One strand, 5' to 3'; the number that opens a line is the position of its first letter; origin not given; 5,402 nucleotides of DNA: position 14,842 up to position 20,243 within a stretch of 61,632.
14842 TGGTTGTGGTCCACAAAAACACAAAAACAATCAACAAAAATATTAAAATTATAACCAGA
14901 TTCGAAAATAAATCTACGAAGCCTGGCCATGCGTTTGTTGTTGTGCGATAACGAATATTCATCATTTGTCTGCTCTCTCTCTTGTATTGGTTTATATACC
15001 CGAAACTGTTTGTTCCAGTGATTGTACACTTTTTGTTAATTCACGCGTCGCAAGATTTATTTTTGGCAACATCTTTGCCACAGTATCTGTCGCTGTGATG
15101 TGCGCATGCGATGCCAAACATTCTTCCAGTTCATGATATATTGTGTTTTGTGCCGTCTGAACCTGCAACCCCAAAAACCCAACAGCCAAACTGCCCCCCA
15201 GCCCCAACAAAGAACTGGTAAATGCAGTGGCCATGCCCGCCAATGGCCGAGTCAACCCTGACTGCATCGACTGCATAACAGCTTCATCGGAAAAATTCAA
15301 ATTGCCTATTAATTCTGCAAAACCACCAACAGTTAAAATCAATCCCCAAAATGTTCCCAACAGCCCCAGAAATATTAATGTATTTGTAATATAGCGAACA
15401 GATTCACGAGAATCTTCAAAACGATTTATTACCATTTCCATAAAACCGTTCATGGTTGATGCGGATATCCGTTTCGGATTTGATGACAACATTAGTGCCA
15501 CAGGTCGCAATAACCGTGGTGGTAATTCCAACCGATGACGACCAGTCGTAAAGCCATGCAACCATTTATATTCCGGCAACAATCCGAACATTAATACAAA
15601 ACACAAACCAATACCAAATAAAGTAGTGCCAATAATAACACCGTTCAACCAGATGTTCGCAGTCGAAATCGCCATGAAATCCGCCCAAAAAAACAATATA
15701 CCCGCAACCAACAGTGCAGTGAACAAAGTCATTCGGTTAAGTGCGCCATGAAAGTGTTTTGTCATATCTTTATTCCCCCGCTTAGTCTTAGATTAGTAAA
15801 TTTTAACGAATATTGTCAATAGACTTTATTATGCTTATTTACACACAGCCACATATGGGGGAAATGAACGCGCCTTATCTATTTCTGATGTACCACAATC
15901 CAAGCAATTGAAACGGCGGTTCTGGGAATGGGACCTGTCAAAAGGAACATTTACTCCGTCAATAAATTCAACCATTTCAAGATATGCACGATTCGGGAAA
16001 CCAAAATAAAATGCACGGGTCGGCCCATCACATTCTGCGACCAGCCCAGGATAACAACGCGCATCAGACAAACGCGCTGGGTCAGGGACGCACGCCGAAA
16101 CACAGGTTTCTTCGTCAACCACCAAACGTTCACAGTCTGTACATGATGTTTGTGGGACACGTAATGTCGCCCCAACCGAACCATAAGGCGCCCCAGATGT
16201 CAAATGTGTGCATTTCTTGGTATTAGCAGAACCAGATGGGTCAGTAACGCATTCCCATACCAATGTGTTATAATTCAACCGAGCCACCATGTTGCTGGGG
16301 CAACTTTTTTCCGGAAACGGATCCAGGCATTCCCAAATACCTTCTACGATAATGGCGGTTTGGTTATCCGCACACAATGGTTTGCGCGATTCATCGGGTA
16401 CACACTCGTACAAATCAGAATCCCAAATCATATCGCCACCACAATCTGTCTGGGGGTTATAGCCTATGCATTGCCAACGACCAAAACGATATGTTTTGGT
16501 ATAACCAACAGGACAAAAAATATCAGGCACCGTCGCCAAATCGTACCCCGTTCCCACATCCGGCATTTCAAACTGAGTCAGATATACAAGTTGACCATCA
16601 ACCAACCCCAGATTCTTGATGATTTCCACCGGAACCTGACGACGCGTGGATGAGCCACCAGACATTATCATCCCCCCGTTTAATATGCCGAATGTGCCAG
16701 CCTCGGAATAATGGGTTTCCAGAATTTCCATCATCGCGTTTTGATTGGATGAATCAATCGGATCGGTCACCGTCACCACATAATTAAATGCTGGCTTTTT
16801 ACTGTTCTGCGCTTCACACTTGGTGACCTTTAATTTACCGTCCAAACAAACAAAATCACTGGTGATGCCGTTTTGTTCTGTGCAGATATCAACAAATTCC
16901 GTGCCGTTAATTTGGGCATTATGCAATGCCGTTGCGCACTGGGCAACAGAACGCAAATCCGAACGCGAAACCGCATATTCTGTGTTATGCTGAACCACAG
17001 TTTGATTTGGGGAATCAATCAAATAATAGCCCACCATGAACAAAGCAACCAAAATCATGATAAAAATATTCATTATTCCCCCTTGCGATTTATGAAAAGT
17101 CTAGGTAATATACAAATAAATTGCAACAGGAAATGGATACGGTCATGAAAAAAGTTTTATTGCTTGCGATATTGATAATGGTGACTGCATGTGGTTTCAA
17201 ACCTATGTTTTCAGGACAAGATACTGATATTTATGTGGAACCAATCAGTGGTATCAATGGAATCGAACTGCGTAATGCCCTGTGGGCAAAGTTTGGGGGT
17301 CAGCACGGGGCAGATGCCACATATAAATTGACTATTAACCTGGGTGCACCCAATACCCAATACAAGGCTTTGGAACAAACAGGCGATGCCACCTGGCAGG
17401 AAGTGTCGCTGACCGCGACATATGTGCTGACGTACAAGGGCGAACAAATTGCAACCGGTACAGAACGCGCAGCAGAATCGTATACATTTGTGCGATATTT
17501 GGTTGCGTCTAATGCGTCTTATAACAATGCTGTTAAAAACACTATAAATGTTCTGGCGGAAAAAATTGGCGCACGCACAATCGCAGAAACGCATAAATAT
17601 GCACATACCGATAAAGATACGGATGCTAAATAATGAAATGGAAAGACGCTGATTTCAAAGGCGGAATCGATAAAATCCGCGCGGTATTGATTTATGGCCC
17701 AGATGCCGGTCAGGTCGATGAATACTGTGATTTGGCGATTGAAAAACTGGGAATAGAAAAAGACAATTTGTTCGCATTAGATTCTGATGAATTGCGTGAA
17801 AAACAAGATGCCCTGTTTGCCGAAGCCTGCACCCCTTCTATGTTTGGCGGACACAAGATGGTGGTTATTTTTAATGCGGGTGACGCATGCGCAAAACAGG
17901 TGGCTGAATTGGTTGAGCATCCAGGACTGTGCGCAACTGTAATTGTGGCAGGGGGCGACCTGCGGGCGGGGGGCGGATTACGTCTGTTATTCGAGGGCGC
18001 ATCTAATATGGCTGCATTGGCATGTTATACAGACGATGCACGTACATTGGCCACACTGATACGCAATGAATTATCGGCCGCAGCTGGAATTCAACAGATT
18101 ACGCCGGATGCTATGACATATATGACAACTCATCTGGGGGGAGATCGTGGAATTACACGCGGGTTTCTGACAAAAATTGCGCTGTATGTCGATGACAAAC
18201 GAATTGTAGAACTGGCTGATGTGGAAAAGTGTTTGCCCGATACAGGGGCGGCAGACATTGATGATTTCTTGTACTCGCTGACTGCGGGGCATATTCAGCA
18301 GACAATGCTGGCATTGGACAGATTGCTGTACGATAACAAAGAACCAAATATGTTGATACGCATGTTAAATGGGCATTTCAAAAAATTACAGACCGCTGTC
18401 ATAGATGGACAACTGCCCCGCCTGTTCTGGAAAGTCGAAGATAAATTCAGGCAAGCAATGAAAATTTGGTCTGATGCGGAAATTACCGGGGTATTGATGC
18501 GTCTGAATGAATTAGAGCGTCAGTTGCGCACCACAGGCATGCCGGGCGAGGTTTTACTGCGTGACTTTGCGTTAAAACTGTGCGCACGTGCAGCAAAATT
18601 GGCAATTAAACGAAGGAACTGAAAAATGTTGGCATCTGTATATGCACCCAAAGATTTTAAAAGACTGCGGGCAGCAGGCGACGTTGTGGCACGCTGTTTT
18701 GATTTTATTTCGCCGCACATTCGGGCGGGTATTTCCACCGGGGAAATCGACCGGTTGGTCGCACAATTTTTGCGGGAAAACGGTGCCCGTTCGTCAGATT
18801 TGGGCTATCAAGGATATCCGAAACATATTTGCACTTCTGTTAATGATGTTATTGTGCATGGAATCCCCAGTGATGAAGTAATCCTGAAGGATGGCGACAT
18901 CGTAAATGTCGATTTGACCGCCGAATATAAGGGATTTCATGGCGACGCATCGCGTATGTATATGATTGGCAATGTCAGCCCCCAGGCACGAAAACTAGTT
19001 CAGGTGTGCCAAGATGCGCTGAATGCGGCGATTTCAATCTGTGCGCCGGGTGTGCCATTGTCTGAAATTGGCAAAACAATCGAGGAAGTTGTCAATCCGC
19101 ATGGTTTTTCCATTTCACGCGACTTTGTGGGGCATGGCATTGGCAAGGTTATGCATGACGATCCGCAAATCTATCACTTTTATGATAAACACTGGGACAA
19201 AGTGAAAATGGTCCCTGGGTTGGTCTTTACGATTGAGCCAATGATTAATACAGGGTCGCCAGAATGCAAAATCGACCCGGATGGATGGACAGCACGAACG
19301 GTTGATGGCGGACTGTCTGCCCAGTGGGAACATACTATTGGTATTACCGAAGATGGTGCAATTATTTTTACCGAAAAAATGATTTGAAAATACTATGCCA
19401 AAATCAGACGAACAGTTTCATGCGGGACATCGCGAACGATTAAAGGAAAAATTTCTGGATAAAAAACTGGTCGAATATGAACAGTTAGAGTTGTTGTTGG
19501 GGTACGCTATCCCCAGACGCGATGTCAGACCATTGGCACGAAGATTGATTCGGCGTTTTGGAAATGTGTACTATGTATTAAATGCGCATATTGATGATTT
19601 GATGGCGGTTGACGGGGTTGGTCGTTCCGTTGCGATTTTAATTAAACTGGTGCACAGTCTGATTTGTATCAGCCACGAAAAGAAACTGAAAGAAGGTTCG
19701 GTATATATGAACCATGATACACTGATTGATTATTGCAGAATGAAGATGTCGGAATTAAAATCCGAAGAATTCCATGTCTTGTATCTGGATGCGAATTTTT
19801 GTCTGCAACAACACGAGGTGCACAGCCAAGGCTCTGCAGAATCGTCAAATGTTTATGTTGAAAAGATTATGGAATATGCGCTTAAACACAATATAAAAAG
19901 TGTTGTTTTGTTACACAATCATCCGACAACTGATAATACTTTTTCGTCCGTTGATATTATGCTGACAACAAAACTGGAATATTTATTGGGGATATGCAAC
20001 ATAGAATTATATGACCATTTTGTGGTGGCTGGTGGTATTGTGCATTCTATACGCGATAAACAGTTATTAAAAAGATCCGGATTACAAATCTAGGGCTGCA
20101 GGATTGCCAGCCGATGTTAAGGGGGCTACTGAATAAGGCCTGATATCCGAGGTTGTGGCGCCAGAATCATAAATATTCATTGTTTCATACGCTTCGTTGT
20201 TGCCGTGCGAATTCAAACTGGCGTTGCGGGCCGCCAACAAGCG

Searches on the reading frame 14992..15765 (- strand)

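Call 27: search_protein_families(library=pfam, proteins=[window:14992-15765:-], max_evalue=0.001)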
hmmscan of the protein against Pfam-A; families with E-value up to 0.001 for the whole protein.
window:14992-15765:- (257 aa): 1 family
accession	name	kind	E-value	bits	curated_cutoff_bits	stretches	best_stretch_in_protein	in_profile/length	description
PF01618.21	MotA_ExbB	-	0.00031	20.9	22.9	1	103-183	29-106/127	MotA/TolQ/ExbB proton channel family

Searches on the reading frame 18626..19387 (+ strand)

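Call 27: search_protein_families(library=pfam, proteins=[window:18626-19387:+], max_evalue=0.001)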
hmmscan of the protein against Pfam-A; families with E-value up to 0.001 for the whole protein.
window:18626-19387:+ (253 aa): 1 family
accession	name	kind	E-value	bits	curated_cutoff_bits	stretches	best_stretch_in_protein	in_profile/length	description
PF00557.29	Peptidase_M24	-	7.5e-52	176.6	23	1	13-242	2-208/208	Metallopeptidase family M24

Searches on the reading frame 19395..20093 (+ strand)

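Call 27: search_protein_families(library=pfam, proteins=[window:19395-20093:+], max_evalue=0.001)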
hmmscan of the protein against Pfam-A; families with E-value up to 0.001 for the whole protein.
window:19395-20093:+ (232 aa): 3 families
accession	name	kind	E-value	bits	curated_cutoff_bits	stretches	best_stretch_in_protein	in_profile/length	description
PF04002.20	RadC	-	3.3e-28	98.5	22.1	1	107-223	4-120/121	RadC-like JAB domain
PF12826.13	HHH_2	-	6.3e-05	23.5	27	1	47-83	15-51/64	Helix-hairpin-helix motif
PF20582.4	UPF0758_N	-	0.00026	21.4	27.1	1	14-78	8-74/77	UPF0758 N-terminal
